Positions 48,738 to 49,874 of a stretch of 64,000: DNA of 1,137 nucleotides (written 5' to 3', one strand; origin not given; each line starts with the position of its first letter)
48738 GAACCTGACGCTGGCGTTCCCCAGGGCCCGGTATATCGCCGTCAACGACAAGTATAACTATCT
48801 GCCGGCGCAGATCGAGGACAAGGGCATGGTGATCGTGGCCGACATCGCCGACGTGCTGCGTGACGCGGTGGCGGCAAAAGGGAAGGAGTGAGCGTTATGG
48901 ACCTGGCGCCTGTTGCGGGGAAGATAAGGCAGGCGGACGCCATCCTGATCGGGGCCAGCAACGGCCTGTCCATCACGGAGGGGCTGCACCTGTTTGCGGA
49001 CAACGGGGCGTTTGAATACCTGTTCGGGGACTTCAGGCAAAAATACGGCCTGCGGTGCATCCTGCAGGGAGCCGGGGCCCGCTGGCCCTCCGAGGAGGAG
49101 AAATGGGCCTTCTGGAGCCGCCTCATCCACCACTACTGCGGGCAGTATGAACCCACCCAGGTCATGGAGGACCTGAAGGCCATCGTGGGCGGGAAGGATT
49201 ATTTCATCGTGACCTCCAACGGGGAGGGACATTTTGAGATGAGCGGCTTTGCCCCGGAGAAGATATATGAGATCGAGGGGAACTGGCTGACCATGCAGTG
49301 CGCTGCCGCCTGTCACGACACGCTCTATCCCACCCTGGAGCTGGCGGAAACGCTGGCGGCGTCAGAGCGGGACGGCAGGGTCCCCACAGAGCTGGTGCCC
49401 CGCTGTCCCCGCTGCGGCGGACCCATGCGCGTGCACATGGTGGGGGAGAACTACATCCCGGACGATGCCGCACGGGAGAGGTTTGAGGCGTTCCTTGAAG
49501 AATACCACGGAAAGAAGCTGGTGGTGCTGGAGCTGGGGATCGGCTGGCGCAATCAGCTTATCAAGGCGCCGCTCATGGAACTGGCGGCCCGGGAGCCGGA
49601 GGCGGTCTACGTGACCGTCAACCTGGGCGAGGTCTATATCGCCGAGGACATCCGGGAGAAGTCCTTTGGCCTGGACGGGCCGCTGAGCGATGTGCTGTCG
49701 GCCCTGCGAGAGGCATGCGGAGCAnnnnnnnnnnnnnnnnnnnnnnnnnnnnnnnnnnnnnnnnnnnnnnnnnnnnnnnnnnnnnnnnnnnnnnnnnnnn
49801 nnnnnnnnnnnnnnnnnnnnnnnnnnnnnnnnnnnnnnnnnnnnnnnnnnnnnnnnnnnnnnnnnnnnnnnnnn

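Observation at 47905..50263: Translationally coupled Sir2-like / Sir2-like (His to Trp) / HD phosphohydrolase operon: candidate NAD-linked system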

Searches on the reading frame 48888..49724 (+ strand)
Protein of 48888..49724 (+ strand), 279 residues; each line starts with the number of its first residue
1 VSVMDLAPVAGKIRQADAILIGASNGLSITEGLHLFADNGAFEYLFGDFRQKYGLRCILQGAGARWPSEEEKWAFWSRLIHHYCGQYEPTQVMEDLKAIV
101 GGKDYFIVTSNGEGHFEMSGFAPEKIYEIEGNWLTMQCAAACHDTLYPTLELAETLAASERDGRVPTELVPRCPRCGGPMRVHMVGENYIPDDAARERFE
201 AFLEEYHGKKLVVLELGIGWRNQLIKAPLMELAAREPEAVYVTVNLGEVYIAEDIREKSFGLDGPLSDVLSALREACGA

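Call 3: search_protein_families(library=pfam, proteins=[window:48888-49724:+], max_evalue=1)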
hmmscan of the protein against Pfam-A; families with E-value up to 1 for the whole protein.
window:48888-49724:+ (279 aa): 3 families
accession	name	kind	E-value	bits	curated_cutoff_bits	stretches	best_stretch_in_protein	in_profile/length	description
PF02146.23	SIR2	-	0.026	14.9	24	1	74-188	46-151/180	Sir2 family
PF23549.1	Zn_ribbon_GRF_2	-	0.16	12.2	27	1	171-187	2-18/45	GRF-like zinc ribbon domain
PF18319.7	Zn_ribbon_PriA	-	0.91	10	26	0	173-185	1-13/27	PriA DNA helicase Cys-rich region (CRR) domain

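Call 4: search_protein_families(library=ncbifam, proteins=[window:48888-49724:+], max_evalue=1)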
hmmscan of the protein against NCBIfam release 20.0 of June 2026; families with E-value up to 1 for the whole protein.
window:48888-49724:+ (279 aa): 2 families
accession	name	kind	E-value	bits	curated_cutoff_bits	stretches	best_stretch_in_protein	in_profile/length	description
NF001753.0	PRK00481.1-3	subfamily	1.6e-06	27.3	243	1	63-202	51-182/252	NAD-dependent protein deacylase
NF033497.1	rubre_like_arch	subfamily_domain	0.0078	15.9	32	1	169-181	16-27/34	rubrerythrin-like domain-containing protein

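Call 5: search_protein_families(library=padloc, proteins=[window:48888-49724:+], max_evalue=1)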
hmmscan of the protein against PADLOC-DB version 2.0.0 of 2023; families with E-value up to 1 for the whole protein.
window:48888-49724:+ (279 aa): 0 families

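Call 7: search_solved_structures(query=window:48888-49724:+, max_evalue=1, show_alignments=2)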
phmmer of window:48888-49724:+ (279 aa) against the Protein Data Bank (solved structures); distinct sequences matched with E-value up to 1: 34.
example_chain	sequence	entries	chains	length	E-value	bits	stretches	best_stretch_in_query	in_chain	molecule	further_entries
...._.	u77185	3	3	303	5.2e-39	137.5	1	9-274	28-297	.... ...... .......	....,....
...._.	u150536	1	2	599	2.4e-13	53.3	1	13-239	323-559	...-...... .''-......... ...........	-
6enx_A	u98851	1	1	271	0.00097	21.7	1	102-187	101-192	NAD-dependent protein deacylase sirtuin-5, mitochondrial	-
4utn_A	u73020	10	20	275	0.001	21.7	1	102-187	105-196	NAD-DEPENDENT PROTEIN DEACYLASE SIRTUIN-5, MITOCHONDRIAL | SIRTUIN 5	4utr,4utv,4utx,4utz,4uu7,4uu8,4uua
6eo0_A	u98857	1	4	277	0.001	21.7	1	102-187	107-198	NAD-dependent protein deacylase sirtuin-5, mitochondrial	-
6fky_A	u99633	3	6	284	0.001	21.7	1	102-187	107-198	NAD-dependent protein deacylase sirtuin-5, mitochondrial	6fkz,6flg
8i2b_A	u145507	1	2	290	0.05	16.1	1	102-192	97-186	NAD-dependent protein deacylase sirtuin-6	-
3zg6_A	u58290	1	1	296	0.051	16.1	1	102-192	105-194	NAD-DEPENDENT PROTEIN DEACETYLASE SIRTUIN-6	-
8zvp_A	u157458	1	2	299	0.053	16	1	102-192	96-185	NAD-dependent protein deacylase sirtuin-6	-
5mf6_A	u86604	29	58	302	0.054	16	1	102-192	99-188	NAD-dependent protein deacetylase sirtuin-6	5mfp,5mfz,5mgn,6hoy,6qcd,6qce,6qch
5x16_A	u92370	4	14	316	0.059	15.9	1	102-192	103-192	NAD-dependent protein deacetylase sirtuin-6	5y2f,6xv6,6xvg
3k35_A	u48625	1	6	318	0.06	15.9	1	102-192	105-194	NAD-dependent deacetylase sirtuin-6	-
3pki_A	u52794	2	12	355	0.064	15.8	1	102-192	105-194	NAD-dependent deacetylase sirtuin-6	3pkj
7cl0_A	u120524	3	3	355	0.074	15.6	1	102-192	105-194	NAD-dependent protein deacetylase sirtuin-6 | NAD-dependent protein deacylase sirtuin-6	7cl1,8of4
8f86_K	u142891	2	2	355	0.074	15.6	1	102-192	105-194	NAD-dependent protein deacylase sirtuin-6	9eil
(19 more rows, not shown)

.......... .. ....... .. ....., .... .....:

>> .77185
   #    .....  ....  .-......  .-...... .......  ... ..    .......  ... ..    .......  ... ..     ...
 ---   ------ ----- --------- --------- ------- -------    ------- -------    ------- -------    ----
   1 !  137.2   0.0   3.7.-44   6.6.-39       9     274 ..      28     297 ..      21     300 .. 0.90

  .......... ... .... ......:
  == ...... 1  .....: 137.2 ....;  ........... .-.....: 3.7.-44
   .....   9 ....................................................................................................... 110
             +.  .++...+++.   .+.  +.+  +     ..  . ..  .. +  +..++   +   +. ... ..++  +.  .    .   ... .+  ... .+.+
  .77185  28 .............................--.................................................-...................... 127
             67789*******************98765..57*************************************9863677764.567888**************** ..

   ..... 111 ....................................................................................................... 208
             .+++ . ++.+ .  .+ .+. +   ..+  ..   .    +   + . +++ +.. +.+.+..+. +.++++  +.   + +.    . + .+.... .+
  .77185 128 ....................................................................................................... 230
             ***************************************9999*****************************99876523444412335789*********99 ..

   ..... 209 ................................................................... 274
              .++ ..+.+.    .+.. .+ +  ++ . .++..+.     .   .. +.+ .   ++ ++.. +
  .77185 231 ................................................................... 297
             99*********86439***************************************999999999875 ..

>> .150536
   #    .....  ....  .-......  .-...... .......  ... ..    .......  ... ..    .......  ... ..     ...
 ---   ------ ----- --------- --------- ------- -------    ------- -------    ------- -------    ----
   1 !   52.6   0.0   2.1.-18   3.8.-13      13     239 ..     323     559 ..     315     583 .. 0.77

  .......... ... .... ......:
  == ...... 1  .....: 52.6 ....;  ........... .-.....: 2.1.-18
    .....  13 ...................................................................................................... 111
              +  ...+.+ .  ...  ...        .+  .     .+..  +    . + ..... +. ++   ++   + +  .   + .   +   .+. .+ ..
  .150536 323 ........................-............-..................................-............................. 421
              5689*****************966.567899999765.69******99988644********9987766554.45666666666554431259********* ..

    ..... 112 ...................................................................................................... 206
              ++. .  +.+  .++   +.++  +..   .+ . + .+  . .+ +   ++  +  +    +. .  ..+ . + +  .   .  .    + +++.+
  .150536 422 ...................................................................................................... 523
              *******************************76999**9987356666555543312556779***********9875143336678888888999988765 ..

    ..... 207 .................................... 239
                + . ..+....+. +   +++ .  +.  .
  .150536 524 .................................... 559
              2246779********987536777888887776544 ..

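Call 15: find_homologous_proteins(query=window:48888-49724:+)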
Query window:48888-49724:+ (279 aa): 1225 proteins with E <= 0.001 among 4477 candidates; the best 120 are listed.
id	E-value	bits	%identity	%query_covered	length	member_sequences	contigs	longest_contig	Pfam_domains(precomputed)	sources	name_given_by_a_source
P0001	3.8e-178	609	95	99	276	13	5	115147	-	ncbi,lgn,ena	-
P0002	2.8e-177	606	94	99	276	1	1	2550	-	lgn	-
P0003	1.3e-176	604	94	99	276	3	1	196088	-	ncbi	-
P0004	1.0e-167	575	88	99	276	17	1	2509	-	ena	-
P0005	5.2e-149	513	78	99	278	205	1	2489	-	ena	-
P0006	4.7e-148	510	78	99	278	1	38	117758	-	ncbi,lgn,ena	-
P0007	1.7e-147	508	79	96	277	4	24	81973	-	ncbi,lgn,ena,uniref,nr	ncbi:NAD-dependent protein deacetylase, SIR2 family [Intestinimonas massiliensis]|uniref:NAD-depende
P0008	6.7e-147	506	77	99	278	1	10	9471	-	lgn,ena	-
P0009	1.8e-146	505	79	99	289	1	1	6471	-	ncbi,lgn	-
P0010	6.0e-146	503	77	97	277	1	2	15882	-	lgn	-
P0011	6.7e-146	503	78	99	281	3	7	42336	-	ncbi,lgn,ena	-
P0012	1.2e-145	502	77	98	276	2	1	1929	-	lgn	-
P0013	1.2e-145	502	76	99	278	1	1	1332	-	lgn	-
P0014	2.3e-144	498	77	98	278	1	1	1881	-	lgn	-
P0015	5.5e-144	497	76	98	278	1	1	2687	-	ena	-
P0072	4.4e-138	477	73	98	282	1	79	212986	-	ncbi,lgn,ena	-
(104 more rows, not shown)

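Call 46: find_related_loci(query=A3, collection=metagenome_contigs, flank=5000)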
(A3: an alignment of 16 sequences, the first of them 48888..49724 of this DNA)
Query A3 (279 aa) in metagenome_contigs; peptide patterns used: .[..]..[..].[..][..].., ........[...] (x = any residue, [..] = any of these).
600 stretches matched a pattern (row limit reached: there are more); 545 encode a relative of the query (tblastn E <= 1e-3); the best 80 are kept; 80 distinct loci.
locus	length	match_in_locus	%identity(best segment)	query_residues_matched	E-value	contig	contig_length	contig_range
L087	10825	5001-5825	80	5-278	1e-153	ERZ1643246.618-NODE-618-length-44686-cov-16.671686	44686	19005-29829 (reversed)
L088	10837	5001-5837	76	2-279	1e-146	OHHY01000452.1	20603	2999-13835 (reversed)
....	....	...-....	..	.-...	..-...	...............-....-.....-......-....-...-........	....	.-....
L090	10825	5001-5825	77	5-278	1e-146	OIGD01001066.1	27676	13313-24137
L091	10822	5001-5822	76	5-277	1e-146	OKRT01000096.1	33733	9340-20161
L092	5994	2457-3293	75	2-279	1e-146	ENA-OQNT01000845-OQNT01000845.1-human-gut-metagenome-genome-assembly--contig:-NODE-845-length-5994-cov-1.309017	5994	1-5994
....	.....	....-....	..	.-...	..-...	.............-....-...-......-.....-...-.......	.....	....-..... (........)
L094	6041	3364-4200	75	2-279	3e-146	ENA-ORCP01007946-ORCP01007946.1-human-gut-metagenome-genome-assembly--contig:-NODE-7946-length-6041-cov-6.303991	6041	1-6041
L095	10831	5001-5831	75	2-277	1e-145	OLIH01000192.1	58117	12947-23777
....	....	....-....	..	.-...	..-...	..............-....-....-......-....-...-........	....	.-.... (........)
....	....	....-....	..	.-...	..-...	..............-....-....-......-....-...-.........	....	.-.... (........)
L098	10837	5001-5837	75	2-279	1e-145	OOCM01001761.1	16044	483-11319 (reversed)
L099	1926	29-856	76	5-279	1e-156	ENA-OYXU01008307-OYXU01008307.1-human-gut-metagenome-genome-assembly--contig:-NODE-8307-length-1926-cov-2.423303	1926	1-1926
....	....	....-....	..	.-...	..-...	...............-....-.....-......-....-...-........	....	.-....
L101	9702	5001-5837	75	2-279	3e-145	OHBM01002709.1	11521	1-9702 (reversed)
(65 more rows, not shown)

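Call 56: find_homologous_proteins(query=A3, max_evalue=1e-10)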
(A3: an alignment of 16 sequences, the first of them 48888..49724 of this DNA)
Query A3 (16 sequences) (279 aa, profile of the alignment): 1520 proteins with E <= 1e-10 among 8000 candidates; the best 120 are listed.
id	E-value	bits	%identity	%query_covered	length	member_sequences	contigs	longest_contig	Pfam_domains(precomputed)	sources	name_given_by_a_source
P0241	3.7e-146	504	44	96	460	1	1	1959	PF02146.24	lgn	-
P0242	1.0e-145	502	44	96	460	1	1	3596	PF02146.24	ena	-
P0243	2.1e-145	501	45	93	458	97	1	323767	PF02146.24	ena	-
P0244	4.4e-134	464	50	95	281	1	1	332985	PF02146.24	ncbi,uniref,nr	ncbi:Sir2 family NAD-dependent protein deacetylase [Fredinandcohnia onubensis]|uniref:Sir2 family NA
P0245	9.1e-134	463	49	96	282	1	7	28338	-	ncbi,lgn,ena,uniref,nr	ncbi:MAG: NAD-dependent protein deacetylase, SIR2 family [Candidatus Cellulosilyticum pullistercoris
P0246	3.1e-133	461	49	95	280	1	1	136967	PF02146.24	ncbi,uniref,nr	ncbi:Sir2 family NAD-dependent protein deacetylase [Metabacillus rhizolycopersici]|uniref:protein ac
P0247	4.1e-133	461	48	96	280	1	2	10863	PF02146.24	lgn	-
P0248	6.2e-133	460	49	95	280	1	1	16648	PF02146.24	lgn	-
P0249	8.9e-133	460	49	95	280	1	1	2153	PF02146.24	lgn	-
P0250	1.0e-132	460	50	98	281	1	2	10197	-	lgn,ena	-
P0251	1.2e-132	459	48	94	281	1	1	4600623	PF02146.24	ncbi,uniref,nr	ncbi:Sir2 family NAD-dependent protein deacetylase [Bacillus sp. T3]|uniref:Sir2 family NAD-dependen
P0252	1.6e-132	459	49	95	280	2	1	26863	PF02146.24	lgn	-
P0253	1.6e-132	459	47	95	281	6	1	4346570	PF02146.24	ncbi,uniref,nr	ncbi:Sir2 family NAD-dependent protein deacetylase [Bacillus glycinifermentans]|uniref:Sir2 family N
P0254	2.3e-132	459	48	95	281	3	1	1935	PF02146.24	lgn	-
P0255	2.6e-132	458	47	95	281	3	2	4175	PF02146.24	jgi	jgi:NAD-dependent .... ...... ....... deacetylase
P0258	4.8e-132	458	47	95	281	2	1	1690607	PF02146.24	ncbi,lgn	ncbi:hypothetical protein JCM14036_25420 [Desulfotomaculum defluvii]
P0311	1.8e-129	449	51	95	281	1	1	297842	-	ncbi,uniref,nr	ncbi:SIR2 family NAD-dependent protein deacylase [Sporosarcina cascadiensis]|uniref:hypothetical pro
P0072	2.9e-129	448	73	98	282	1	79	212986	-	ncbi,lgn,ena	-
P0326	3.6e-129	448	68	98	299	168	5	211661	-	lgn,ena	-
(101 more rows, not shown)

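Call 58: find_encoding_contigs(protein=P0243, flank=7000, max_places=2)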
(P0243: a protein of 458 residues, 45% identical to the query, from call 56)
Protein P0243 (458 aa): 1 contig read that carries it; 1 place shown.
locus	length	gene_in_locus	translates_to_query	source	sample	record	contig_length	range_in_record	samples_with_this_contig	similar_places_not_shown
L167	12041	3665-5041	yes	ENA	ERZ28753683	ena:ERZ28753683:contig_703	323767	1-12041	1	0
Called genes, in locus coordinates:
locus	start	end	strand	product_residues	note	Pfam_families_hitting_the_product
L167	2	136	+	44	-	?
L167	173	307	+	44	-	-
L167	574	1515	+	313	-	PF07751:Abi_2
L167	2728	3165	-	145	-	PF02082:Rrf2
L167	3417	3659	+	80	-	-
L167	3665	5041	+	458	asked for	PF02146:SIR2 (faint)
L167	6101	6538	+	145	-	PF12802:MarR_2, PF01047:MarR, PF01325:Fe_dep_repress, PF22381:Staph_reg_Sar_Rot (weak), PF09339:HTH_IclR (weak), PF01978:TrmB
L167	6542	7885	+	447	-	PF01554:MatE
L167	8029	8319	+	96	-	PF01797:Y1_Tnp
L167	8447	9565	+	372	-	PF12323:HTH_OrfB_IS605, PF01385:OrfB_IS605, PF07282:Cas12f1-like_TNB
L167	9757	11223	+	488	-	PF05598:DUF772, PF13612:DDE_Tnp_1_3 (faint), PF01609:DDE_Tnp_1, PF13751:DDE_Tnp_1_6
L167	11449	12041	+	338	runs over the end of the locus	PF01661:Macro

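Call 59: find_encoding_contigs(protein=P0258, flank=6000, max_places=1)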
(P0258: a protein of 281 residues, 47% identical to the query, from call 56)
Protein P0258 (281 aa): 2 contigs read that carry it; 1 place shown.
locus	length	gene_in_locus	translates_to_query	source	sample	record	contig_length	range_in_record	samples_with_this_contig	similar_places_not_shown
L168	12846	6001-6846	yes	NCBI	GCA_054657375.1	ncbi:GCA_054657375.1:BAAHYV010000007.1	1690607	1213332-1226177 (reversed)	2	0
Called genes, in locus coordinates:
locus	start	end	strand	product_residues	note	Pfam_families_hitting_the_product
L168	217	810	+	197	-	-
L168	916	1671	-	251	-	PF13489:Methyltransf_23, PF03848:TehB (weak), PF08241:Methyltransf_11, PF08242:Methyltransf_12, PF13649:Methyltransf_25, PF13847:Methyltransf_31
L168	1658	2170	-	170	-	PF13302:Acetyltransf_3, PF00583:Acetyltransf_1, PF13420:Acetyltransf_4, PF13508:Acetyltransf_7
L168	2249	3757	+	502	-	PF00392:GntR, PF00155:Aminotran_1_2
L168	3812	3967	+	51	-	PF01595:CNNM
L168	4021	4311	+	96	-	-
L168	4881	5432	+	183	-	PF09835:DUF2062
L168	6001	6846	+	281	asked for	PF02146:SIR2 (weak)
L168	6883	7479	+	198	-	-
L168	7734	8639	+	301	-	-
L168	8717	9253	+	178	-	PF00857:Isochorismatase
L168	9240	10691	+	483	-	PF02749:QRPTase_N (faint), PF17767:NAPRTase_N, PF04095:NAPRTase, PF17956:NAPRTase_C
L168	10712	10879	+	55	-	-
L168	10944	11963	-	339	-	PF06119:NIDO (faint), PF02494:HYR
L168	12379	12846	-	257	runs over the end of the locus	-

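Call 60: find_encoding_contigs(protein=P0311, flank=6000, max_places=1)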
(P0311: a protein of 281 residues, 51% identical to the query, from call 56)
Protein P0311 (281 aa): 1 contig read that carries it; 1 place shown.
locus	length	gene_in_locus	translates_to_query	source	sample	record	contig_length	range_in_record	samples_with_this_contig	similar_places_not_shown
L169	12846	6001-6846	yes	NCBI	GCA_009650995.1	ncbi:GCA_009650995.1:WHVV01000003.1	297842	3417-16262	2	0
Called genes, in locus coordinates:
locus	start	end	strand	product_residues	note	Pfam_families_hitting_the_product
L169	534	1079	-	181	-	PF00857:Isochorismatase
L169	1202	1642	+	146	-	PF01047:MarR (weak), PF13404:HTH_AsnC-type, PF13412:HTH_24, PF08279:HTH_11 (faint), PF01037:AsnC_trans_reg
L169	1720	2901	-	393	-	PF07690:MFS_1, PF12832:MFS_1_like, PF05977:MFS_3 (weak), PF00083:Sugar_tr, PF07690:MFS_1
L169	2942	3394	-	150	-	PF22381:Staph_reg_Sar_Rot (weak), PF01047:MarR, PF12802:MarR_2, PF13463:HTH_27 (weak), PF08279:HTH_11, PF01022:HTH_5 (weak), PF13412:HTH_24 (weak)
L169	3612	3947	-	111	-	PF01638:HxlR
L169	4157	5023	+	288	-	-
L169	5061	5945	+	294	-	-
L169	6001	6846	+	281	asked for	-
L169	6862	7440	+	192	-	-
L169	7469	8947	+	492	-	PF02749:QRPTase_N (faint), PF17767:NAPRTase_N, PF04095:NAPRTase, PF17956:NAPRTase_C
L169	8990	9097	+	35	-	-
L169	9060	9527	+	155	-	PF00857:Isochorismatase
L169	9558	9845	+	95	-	PF05979:DUF896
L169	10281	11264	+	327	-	PF00903:Glyoxalase (weak)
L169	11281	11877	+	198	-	PF03358:FMN_red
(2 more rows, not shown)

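Call 61: find_encoding_contigs(protein=P0326, flank=6000, max_places=1)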
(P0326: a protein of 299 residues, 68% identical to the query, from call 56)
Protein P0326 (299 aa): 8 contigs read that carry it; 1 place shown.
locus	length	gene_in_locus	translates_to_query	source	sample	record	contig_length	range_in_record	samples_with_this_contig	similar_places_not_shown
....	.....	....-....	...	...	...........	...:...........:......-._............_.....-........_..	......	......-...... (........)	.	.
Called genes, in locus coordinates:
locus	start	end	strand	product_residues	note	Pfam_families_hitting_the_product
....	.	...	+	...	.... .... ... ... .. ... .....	-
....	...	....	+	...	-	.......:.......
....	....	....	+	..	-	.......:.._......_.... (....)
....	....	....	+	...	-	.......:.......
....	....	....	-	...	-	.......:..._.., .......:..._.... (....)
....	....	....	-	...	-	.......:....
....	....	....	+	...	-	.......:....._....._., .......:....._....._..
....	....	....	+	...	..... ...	-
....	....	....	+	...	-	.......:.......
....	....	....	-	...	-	-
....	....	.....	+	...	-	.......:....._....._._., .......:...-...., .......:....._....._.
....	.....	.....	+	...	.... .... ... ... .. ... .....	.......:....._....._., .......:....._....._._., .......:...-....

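Call 62: find_encoding_contigs(protein=P0072, flank=6000, max_places=1)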
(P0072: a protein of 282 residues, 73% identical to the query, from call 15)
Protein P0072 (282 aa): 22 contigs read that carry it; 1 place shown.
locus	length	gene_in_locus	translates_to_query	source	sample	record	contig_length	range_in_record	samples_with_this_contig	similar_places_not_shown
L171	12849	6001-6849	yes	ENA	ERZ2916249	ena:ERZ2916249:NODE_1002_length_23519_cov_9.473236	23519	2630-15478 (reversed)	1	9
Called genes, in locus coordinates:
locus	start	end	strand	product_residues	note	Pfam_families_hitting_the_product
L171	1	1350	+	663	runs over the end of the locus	PF13347:MFS_2, PF00027:cNMP_binding, PF13545:HTH_Crp_2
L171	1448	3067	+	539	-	PF09820:AAA-ATPase_like, PF08011:PDDEXK_9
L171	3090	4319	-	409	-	PF05343:Peptidase_M42 (faint), PF01546:Peptidase_M20, PF07687:M20_dimer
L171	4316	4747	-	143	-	PF02082:Rrf2, PF03444:WHD_HrcA (weak)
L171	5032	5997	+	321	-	-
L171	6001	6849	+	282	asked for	-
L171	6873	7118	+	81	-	PF02082:Rrf2 (weak)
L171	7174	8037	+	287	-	PF01734:Patatin, PF19890:DUF6363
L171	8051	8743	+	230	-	PF07505:DUF5131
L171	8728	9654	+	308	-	PF04055:Radical_SAM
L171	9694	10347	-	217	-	-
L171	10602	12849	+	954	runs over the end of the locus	PF01915:Glyco_hydro_3_C, PF14310:Fn3-like, PF00933:Glyco_hydro_3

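Call 63: search_dna_similar(query=window:48897-49724:+, collection=phages, mode=protein, max_rows=10)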
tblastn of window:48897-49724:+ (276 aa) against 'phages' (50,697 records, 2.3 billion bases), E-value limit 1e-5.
Records with a match: 4; places in all: 4; records where one place covers at least 80% of the query: 2.
Best place of each record, by identity: <60% 4.
By first word of the organism name: Staphylococcus 2; Bacteriophage 2.
By host as written in the record: Staphylococcus aureus 2; - 2.
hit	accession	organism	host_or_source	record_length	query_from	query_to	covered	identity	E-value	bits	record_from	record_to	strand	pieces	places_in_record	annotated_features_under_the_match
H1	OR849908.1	Staphylococcus phage SA 1298 Kay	Staphylococcus aureus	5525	10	271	95%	30.6%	2e-32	131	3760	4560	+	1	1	record has no annotation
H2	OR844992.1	Staphylococcus phage SA 1306 Kay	Staphylococcus aureus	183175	10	271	95%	30.6%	2e-32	131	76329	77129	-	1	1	record has no annotation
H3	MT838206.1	Bacteriophage sp.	human fecal samples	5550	10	85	28%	36.8%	5e-6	53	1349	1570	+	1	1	record has no annotation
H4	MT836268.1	Bacteriophage sp.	human fecal samples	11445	203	270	25%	36.2%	2e-6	55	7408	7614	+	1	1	record has no annotation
